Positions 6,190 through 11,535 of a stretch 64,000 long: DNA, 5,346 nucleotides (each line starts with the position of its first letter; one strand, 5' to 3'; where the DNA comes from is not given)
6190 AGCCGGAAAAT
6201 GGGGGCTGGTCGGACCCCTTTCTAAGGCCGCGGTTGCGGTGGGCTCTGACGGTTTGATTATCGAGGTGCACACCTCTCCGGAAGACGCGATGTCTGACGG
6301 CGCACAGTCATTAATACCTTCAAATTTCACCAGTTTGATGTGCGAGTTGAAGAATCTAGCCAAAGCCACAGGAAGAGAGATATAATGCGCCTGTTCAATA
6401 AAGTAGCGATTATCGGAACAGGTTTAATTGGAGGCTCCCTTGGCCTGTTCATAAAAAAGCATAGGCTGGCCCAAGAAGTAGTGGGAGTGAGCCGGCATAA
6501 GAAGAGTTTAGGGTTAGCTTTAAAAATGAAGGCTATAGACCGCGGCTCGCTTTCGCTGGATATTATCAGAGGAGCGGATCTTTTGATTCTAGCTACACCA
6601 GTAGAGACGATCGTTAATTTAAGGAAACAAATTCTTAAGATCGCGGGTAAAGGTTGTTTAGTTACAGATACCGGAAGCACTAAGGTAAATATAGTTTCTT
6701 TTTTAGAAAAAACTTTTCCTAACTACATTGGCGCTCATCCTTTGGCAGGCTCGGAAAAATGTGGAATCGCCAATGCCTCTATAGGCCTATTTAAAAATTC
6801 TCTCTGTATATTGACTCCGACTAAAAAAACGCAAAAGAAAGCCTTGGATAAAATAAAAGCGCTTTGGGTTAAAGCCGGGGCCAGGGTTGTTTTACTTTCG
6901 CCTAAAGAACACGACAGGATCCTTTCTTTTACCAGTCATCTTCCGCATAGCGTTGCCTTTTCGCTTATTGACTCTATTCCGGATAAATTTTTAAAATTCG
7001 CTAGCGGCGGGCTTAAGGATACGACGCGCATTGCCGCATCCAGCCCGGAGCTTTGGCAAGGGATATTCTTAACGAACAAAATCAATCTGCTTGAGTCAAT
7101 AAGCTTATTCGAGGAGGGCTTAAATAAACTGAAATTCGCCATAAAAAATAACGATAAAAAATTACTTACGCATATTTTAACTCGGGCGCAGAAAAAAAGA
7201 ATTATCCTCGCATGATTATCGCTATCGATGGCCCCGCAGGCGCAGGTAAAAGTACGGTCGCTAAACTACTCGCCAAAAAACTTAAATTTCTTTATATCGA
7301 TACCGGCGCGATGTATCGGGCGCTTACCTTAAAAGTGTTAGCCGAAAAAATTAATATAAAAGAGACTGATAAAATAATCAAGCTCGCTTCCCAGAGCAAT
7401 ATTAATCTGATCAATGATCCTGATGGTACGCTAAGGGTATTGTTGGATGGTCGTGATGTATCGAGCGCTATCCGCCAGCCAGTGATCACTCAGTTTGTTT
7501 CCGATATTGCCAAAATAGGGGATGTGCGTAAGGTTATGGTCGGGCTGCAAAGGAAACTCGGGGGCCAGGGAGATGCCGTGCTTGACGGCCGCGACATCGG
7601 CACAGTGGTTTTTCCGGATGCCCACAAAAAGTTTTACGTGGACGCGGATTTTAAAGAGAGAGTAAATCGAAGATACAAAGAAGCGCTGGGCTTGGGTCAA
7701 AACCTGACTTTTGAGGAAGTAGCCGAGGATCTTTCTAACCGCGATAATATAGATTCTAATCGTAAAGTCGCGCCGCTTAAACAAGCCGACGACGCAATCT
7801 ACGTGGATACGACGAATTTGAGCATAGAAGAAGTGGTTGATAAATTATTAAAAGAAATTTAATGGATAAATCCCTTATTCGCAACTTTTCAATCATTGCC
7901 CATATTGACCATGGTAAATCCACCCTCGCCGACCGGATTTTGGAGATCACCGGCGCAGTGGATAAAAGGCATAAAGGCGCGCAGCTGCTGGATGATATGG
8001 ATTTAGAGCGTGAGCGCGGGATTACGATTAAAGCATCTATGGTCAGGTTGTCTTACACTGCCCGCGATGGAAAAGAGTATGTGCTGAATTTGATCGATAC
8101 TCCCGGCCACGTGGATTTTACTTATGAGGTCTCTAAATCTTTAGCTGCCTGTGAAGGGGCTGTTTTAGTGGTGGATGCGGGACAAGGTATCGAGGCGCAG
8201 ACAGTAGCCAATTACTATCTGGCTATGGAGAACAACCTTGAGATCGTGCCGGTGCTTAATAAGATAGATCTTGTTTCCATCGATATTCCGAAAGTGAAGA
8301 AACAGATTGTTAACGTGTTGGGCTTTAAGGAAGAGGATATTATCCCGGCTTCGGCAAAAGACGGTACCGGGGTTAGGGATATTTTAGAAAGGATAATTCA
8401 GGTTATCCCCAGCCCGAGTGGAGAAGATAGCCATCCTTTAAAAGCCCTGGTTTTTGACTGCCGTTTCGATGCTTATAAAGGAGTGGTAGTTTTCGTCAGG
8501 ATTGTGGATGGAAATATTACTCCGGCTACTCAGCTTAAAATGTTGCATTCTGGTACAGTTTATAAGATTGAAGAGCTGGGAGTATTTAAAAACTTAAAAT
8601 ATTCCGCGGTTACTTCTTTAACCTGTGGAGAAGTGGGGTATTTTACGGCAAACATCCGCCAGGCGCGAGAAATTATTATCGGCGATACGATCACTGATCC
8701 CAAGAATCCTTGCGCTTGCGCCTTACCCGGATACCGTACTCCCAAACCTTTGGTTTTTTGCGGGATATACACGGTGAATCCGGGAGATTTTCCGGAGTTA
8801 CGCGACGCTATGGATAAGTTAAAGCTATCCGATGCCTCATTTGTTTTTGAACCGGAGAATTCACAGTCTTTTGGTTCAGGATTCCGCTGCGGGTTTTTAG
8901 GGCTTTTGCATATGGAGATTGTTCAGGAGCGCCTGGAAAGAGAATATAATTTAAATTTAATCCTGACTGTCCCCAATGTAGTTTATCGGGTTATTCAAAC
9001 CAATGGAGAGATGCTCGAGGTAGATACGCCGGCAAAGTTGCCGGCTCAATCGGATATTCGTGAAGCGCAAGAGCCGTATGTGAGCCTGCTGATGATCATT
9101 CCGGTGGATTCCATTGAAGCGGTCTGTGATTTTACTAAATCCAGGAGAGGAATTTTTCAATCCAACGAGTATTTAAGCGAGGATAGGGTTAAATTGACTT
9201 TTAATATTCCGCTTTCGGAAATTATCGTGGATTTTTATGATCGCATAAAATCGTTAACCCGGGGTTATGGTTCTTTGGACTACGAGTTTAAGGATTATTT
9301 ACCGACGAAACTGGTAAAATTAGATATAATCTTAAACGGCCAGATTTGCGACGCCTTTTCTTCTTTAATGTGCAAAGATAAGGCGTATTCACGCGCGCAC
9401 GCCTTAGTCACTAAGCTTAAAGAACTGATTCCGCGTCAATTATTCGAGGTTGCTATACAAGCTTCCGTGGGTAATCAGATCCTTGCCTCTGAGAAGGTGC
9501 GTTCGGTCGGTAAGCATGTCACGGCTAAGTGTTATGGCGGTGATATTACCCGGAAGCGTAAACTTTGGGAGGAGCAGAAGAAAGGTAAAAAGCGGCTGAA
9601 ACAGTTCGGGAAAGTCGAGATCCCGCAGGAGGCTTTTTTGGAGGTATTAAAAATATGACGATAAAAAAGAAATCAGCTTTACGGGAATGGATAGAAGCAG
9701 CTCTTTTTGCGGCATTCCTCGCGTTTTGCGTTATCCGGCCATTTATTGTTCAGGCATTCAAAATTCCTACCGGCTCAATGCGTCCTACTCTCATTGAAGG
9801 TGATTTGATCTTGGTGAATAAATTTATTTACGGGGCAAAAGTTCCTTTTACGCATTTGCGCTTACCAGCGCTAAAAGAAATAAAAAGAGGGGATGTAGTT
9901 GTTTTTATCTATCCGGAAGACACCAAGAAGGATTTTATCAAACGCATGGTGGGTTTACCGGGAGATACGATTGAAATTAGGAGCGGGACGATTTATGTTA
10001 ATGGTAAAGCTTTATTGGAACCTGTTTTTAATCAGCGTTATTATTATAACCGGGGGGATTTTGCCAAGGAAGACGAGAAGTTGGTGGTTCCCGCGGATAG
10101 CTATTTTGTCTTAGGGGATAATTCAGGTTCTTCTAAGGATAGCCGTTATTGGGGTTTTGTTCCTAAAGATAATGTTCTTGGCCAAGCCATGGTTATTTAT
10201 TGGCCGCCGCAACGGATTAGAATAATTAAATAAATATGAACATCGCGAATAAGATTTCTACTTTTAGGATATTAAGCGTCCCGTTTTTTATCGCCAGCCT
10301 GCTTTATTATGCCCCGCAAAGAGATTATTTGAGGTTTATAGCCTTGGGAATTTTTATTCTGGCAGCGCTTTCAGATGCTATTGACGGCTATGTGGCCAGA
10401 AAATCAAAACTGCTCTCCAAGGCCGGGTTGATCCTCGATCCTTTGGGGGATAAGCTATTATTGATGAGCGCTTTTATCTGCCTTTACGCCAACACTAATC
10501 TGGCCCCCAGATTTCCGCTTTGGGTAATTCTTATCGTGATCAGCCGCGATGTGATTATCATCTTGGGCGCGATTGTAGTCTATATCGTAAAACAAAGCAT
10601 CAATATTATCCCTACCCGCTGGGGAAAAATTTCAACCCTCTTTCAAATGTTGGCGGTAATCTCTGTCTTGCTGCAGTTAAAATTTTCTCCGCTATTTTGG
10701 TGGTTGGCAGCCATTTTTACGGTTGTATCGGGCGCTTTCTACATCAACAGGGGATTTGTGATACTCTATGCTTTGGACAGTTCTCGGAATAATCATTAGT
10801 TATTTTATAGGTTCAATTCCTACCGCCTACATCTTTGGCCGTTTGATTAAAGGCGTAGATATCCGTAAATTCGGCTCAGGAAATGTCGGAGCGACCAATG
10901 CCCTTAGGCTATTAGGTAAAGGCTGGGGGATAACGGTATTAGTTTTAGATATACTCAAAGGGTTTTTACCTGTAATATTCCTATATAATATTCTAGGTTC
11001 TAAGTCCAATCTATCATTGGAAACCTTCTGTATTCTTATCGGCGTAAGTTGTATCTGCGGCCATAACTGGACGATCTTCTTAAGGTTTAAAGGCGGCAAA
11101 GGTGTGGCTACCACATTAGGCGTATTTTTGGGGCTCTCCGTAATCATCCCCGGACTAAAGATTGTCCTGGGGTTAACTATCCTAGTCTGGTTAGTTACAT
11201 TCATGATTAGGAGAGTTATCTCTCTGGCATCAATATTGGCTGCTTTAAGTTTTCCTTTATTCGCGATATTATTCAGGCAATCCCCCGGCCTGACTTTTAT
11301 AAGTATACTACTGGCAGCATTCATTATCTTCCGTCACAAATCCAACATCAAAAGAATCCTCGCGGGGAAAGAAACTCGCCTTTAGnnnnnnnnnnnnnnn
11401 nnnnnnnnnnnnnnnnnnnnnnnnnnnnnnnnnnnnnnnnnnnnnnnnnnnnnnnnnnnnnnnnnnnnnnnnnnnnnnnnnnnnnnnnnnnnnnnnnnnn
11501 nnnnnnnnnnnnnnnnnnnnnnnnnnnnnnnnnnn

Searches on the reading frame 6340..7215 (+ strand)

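Call 15: search_protein_families(library=pfam, proteins=[window:6340-7215:+])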
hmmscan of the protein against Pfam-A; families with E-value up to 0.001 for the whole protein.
window:6340-7215:+ (291 aa): 3 families
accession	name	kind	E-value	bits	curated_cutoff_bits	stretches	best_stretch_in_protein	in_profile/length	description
PF02153.23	PDH_N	-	2.5e-35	121.7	26.5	1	34-185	1-154/154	Prephenate dehydrogenase, nucleotide-binding domain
PF20463.3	PDH_C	-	2.3e-24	86.1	22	1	187-280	1-100/102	Prephenate dehydrogenase, dimerization domain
PF03807.23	F420_oxidored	-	2.2e-05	25.4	21.6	1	21-110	1-90/94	NADP oxidoreductase coenzyme F420-dependent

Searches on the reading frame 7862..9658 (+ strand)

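Call 15: search_protein_families(library=pfam, proteins=[window:7862-9658:+])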
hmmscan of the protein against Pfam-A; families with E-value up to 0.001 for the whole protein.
window:7862-9658:+ (598 aa): 6 families
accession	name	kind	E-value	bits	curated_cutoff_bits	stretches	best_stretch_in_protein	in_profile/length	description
PF00009.33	GTP_EFTU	-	3e-55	187.2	26.5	1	6-184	3-188/188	Elongation factor Tu GTP binding domain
PF06421.17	LepA_C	-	2.5e-42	143.8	29.7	1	491-597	1-107/107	GTP-binding protein LepA C-terminus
PF00679.30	EFG_C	-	1.1e-18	67.4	27.9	1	403-488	3-87/89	Elongation factor G C-terminus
PF14492.12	EFG_III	-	1.4e-05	25.5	27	1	294-368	2-73/75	Elongation Factor G, domain III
PF16658.11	RF3_C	-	0.00013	22.2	40.1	1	296-384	9-95/132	Class II release factor RF3, C-terminal domain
PF03144.31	GTP_EFTU_D2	-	0.00034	21.4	30.3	1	207-278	1-73/73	Elongation factor Tu domain 2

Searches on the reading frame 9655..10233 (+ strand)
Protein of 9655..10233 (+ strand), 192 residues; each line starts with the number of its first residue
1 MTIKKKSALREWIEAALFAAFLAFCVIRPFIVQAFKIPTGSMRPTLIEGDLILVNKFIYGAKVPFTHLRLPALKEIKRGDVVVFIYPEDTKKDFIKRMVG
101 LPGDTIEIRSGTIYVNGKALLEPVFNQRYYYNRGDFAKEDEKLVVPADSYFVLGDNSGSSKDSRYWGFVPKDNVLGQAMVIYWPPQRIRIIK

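Call 15: search_protein_families(library=pfam, proteins=[window:9655-10233:+])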
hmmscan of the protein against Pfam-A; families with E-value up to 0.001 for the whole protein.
window:9655-10233:+ (192 aa): 1 family
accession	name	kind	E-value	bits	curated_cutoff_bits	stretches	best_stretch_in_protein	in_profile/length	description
PF10502.14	Peptidase_S26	-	3.3e-53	180.5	22.9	1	10-183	2-168/168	Signal peptidase, peptidase S26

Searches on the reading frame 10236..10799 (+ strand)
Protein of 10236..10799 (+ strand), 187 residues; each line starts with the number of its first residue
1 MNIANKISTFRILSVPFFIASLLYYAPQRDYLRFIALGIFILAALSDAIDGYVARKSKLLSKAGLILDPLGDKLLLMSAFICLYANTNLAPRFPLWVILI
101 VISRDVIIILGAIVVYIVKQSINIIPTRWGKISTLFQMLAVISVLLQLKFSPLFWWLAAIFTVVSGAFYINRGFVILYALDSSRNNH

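Call 15: search_protein_families(library=pfam, proteins=[window:10236-10799:+])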
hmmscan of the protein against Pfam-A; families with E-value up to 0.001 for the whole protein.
window:10236-10799:+ (187 aa): 1 family
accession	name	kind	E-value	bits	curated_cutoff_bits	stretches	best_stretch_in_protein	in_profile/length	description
PF01066.26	CDP-OH_P_transf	-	1.5e-33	116.8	22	1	1-164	1-152/152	CDP-alcohol phosphatidyltransferase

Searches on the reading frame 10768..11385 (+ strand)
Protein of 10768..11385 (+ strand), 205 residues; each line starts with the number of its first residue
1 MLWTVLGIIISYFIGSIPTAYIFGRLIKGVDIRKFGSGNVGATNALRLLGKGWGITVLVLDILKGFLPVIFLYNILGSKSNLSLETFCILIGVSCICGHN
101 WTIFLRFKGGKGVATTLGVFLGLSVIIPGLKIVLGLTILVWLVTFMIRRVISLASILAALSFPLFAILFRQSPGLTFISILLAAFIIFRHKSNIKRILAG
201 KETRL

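Call 15: search_protein_families(library=pfam, proteins=[window:10768-11385:+])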
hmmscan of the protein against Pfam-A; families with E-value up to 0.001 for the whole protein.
window:10768-11385:+ (205 aa): 1 family
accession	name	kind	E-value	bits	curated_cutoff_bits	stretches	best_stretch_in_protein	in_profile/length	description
PF02660.20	G3P_acyltransf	-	2e-54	184.5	24.1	1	10-197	1-164/164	Glycerol-3-phosphate acyltransferase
